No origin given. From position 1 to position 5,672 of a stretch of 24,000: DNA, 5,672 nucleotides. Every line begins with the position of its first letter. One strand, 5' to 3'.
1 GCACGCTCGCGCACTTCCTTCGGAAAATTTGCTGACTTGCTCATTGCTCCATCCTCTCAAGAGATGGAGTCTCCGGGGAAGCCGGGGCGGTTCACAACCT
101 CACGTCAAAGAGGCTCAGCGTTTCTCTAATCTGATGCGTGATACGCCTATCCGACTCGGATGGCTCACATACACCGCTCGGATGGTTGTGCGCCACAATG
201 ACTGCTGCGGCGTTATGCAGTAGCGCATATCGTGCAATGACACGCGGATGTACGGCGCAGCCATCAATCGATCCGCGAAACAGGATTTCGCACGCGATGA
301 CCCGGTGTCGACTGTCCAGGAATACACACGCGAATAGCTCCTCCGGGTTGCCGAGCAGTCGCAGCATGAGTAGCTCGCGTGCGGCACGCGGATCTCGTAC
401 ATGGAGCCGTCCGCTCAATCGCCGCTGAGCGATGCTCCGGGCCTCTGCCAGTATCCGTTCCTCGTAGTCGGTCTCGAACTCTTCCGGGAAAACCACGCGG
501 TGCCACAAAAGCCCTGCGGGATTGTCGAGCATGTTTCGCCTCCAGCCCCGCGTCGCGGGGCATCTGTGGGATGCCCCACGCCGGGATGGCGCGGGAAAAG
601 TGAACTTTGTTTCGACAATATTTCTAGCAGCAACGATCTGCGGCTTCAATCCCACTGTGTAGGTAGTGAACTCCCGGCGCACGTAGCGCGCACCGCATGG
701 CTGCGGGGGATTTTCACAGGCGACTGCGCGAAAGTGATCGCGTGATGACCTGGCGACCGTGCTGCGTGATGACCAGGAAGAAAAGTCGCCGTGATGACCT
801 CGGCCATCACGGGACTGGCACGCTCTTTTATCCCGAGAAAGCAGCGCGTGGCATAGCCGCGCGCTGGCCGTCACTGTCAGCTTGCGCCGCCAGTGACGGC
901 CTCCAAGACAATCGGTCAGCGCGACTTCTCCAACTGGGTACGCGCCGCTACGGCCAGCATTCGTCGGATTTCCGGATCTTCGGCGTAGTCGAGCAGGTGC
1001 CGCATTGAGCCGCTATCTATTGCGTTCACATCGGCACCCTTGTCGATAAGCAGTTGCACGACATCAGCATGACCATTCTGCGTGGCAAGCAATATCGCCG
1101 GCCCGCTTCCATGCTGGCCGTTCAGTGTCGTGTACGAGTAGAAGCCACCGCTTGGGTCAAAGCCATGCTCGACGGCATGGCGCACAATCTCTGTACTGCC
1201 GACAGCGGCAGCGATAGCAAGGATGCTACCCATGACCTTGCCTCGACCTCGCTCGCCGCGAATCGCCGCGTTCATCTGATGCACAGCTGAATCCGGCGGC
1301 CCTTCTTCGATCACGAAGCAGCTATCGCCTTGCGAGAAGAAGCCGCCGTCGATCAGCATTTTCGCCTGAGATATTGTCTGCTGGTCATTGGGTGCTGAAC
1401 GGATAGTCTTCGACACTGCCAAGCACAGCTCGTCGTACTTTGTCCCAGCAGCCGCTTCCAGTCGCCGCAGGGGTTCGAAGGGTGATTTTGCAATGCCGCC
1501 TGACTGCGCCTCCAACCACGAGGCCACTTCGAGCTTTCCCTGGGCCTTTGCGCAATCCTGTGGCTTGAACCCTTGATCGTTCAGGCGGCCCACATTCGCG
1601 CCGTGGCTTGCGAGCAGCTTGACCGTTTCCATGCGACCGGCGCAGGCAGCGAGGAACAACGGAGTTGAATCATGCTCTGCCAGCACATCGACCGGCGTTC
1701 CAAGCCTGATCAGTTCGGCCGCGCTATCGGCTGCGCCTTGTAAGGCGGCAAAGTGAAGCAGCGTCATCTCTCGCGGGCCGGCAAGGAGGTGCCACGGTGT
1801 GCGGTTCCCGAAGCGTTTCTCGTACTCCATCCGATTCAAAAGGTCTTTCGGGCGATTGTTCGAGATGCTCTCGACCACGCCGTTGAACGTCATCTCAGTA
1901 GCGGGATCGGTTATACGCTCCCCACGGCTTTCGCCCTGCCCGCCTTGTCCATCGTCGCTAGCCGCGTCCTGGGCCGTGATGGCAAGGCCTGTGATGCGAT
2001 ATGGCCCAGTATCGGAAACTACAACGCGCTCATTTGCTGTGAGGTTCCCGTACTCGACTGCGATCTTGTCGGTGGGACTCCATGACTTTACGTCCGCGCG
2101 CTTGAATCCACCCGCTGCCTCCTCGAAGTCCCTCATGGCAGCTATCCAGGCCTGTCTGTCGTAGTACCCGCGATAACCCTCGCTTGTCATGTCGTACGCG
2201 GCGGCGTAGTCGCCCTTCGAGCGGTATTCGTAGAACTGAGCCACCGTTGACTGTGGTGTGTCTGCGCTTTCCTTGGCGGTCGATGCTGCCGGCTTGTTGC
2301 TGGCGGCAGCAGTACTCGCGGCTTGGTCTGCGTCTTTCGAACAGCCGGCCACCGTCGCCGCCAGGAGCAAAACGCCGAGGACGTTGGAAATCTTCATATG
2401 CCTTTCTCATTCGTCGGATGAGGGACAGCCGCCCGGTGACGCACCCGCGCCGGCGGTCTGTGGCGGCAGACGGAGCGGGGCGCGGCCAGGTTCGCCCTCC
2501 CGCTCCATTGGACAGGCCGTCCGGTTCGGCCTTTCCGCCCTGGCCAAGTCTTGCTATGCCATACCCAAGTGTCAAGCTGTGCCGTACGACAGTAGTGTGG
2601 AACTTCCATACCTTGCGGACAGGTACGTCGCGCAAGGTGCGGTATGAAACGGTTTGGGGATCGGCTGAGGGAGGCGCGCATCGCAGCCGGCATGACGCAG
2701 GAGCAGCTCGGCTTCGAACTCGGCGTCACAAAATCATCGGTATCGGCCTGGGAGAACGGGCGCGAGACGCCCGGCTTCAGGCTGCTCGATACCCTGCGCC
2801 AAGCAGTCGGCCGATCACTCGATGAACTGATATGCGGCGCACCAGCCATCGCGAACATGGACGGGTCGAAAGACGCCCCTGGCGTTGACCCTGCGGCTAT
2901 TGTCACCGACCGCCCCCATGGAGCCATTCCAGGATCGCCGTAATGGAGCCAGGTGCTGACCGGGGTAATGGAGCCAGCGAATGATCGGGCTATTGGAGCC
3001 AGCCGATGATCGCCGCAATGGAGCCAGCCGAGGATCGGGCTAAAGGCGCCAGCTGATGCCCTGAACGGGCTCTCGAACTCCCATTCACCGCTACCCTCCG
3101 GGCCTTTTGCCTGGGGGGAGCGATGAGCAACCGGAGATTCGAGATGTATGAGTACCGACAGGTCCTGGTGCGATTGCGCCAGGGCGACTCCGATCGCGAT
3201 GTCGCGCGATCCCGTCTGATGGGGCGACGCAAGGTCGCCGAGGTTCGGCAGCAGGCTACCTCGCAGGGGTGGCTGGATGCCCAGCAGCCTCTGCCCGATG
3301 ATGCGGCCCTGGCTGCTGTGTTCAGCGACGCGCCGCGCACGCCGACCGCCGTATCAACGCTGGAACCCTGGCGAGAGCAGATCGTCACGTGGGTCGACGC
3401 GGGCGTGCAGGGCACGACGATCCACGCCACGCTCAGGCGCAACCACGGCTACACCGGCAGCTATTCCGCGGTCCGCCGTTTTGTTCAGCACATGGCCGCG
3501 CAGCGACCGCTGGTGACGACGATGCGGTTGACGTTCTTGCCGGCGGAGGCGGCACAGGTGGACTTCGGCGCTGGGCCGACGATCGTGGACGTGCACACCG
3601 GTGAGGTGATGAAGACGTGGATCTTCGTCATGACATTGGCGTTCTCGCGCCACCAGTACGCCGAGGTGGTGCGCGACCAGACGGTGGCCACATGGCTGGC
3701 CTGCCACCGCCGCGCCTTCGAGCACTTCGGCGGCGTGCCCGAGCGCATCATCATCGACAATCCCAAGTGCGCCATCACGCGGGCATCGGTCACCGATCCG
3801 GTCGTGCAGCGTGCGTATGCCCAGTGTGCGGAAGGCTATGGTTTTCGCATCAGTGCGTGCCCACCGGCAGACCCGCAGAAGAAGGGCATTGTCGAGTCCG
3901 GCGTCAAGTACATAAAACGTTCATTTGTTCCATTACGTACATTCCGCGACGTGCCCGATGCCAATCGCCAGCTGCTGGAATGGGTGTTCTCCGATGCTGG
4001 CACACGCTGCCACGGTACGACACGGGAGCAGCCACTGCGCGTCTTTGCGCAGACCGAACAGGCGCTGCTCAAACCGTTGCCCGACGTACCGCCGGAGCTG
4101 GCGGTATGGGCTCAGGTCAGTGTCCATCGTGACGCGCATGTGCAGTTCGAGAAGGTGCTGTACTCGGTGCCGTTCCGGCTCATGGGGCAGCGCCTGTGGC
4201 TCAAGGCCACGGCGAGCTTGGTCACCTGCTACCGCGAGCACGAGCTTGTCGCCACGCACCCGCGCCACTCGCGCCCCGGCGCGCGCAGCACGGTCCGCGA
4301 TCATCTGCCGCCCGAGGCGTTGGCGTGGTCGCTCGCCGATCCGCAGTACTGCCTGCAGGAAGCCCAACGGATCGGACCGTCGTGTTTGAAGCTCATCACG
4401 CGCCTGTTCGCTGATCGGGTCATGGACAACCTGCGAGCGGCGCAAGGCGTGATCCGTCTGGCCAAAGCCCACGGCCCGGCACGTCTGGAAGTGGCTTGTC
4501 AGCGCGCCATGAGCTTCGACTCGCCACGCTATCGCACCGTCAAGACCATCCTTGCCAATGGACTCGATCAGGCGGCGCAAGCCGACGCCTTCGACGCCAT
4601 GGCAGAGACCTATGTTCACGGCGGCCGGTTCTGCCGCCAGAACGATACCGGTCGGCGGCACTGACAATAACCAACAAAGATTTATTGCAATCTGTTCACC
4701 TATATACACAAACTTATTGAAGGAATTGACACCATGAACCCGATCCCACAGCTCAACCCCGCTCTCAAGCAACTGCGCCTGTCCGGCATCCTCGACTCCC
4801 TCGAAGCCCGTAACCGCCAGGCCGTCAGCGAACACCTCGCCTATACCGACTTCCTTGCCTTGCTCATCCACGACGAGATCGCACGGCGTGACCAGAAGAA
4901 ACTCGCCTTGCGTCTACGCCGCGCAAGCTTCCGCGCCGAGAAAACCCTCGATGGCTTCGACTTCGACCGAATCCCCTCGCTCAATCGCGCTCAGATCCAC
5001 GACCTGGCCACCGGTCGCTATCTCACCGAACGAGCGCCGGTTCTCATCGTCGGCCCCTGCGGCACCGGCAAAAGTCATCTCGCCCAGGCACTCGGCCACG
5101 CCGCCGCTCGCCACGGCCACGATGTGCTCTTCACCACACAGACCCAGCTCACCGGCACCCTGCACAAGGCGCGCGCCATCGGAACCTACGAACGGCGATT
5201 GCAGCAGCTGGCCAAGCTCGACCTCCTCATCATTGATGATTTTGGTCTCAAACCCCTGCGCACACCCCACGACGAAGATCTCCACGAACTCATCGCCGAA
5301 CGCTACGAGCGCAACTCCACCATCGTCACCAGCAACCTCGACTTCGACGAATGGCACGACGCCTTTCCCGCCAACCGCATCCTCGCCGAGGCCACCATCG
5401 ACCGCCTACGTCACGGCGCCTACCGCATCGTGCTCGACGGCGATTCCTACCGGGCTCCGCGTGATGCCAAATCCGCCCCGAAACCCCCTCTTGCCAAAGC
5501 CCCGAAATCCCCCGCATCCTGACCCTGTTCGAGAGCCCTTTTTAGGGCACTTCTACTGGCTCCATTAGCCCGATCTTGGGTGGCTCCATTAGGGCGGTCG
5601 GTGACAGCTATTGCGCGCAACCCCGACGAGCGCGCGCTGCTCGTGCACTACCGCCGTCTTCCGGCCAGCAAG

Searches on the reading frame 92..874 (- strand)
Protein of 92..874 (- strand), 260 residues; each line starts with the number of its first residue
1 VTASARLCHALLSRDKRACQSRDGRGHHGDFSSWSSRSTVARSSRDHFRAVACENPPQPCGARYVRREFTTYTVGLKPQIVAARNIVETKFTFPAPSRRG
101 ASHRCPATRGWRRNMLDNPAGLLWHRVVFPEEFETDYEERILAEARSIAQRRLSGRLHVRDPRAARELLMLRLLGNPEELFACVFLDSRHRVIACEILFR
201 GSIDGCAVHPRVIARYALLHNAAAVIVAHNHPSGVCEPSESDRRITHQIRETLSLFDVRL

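Call 10: search_protein_families(library=pfam, proteins=[window:92-874:-], max_evalue=0.01)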
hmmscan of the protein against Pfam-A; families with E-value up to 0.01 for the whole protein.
window:92-874:- (260 aa): 1 family
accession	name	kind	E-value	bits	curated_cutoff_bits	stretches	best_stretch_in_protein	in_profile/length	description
PF04002.20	RadC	-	1e-31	109.8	22.1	1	160-260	2-102/121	RadC-like JAB domain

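Call 13: find_encoding_contigs(protein=window:92-874:-, flank=10000, max_places=6)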
Protein window:92-874:- (260 aa): no gene with exactly this product is on record in the collection.

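Call 25: search_protein_families(library=ncbifam, proteins=[window:92-874:-], max_evalue=0.01)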
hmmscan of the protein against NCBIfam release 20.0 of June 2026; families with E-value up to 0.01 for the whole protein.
window:92-874:- (260 aa): 2 families
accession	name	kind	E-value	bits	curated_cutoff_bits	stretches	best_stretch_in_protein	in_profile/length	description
NF000642.1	PRK00024.1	equivalog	3.4e-33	115.1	180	1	145-260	77-192/212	RadC family protein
TIGR00608.1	radc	subfamily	4.8e-30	104.9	133.85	1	144-260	82-198/218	RadC family protein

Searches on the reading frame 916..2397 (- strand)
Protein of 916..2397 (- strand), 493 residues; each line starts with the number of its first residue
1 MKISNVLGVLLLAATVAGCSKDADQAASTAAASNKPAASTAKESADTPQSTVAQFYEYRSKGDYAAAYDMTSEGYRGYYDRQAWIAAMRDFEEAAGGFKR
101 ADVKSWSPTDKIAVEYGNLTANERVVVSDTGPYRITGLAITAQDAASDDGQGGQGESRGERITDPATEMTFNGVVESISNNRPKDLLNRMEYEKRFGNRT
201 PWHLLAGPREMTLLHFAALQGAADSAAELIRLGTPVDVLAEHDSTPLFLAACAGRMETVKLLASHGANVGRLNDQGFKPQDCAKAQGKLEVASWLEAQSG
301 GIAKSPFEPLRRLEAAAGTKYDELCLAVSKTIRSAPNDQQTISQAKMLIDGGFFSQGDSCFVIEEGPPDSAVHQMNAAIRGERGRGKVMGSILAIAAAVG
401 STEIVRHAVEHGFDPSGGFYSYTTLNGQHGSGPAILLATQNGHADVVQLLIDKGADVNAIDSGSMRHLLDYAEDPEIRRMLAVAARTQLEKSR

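Call 10: search_protein_families(library=pfam, proteins=[window:916-2397:-], max_evalue=0.01)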
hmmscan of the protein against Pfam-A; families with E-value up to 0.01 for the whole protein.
window:916-2397:- (493 aa): 6 families
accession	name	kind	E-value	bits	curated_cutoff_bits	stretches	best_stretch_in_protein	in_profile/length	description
PF12796.13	Ank_2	-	2e-18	67.2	27.3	2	214-295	1-79/90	Ankyrin repeats (3 copies)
PF00023.36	Ank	-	3.4e-15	55.7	21.1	2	435-461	6-32/33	Ankyrin repeat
PF13637.12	Ank_4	-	5.3e-12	46.1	22.7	1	249-295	3-49/50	Ankyrin repeats (many copies)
PF13606.12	Ank_3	-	1.7e-11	43.5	22.3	0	434-459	5-30/30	Ankyrin repeat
PF13857.12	Ank_5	-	6.8e-10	39.5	27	0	430-472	16-56/56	Ankyrin repeats (many copies)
PF24521.3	Ank_KRIT1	-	0.0074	16.4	80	0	434-455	49-70/149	KRIT1 ankyrin-repeats domain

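Call 25: search_protein_families(library=ncbifam, proteins=[window:916-2397:-], max_evalue=0.01)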
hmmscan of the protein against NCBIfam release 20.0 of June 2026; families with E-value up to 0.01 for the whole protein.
window:916-2397:- (493 aa): 7 families
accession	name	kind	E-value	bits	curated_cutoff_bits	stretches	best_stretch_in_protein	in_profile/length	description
NF041931.2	MzaA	equivalog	8.6e-14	51.3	800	1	212-343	4-125/726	MZA anti-phage system associated sigma-70 family RNA polymerase sigma factor MzaA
NF043029.1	T4SS_AnkY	equivalog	1.4e-11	43.6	600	1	211-287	459-535/543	Dot/Icm T4SS effector AnkY/LegA9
TIGR00870.1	trp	subfamily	6.4e-05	21.2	498.75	0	242-270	130-158/747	transient-receptor-potential calcium channel protein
NF043028.1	T4SS_AnkX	equivalog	0.00036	18.8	1400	1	392-478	551-631/938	Dot/Icm T4SS effector AnkN/AnkX/LegA8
NF043021.1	T4SS_AnkF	equivalog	0.0026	16.1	1000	0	433-467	621-655/917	Dot/Icm T4SS effector AnkF/LegA14/Ceg31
NF043022.1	T4SS_AnkG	equivalog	0.003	16.4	500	0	194-265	280-352/455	Dot/Icm T4SS effector AnkG/AnkZ/LegA7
NF043024.1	T4SS_AnkI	equivalog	0.0031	16.3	550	0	243-271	241-269/439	Dot/Icm T4SS effector AnkI/LegAS4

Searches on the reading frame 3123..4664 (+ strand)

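Call 10: search_protein_families(library=pfam, proteins=[window:3123-4664:+], max_evalue=0.01)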
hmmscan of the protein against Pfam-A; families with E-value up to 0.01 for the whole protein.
window:3123-4664:+ (513 aa): 3 families
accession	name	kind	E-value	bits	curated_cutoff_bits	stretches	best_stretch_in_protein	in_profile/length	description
PF22483.2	Mu-transpos_C_2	-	1.1e-19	70.4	27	1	319-389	1-71/73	Mu transposase, C-terminal domain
PF00665.32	rve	-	1.3e-11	45.1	32.6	1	160-251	22-102/102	Integrase core domain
PF13683.12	rve_3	-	0.00046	20.3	26.5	1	240-288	2-50/67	Integrase core domain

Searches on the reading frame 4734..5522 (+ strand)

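Call 10: search_protein_families(library=pfam, proteins=[window:4734-5522:+], max_evalue=0.01)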
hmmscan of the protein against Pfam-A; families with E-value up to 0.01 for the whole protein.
window:4734-5522:+ (262 aa): 13 families
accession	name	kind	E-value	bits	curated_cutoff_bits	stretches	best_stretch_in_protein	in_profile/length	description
PF01695.23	IstB_IS21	-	8.7e-63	212.4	24.1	1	11-241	3-232/238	IstB-like ATP binding protein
PF00308.24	Bac_DnaA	-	2.8e-07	31.3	23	1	101-200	35-136/162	Bacterial DnaA ATPAse domain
PF13191.12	AAA_16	-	2.5e-05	25.3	32.6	1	98-228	21-162/167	AAA ATPase domain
PF13604.12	AAA_30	-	0.00027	21.2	27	1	98-171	15-98/191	AAA domain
PF13481.12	AAA_25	-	0.00058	20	27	1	77-188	12-128/195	AAA domain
PF14532.12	Sigma54_activ_2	-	0.00087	20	25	0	99-127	20-48/138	Sigma-54 interaction domain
PF00158.32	Sigma54_activat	-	0.0012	19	20.2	1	95-139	17-61/168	Sigma-54 interaction domain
PF01926.29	MMR_HSR1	-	0.0013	19.3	21.9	1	103-145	2-43/113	50S ribosome-binding GTPase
PF20720.3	nSTAND3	-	0.0013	18.9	27.2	1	96-135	13-52/155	Novel STAND NTPase 3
PF12775.13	AAA_7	-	0.0027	17.7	25.8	1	95-133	28-66/181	P-loop containing dynein motor region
PF00004.35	AAA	-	0.0042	18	21.2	1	103-170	1-66/131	ATPase family associated with various cellular activities (AAA)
PF13401.12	AAA_22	-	0.0054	17.5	27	1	100-194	5-82/130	AAA domain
PF07728.20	AAA_5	-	0.0059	17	22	0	102-137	1-37/139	AAA domain (dynein-related subfamily)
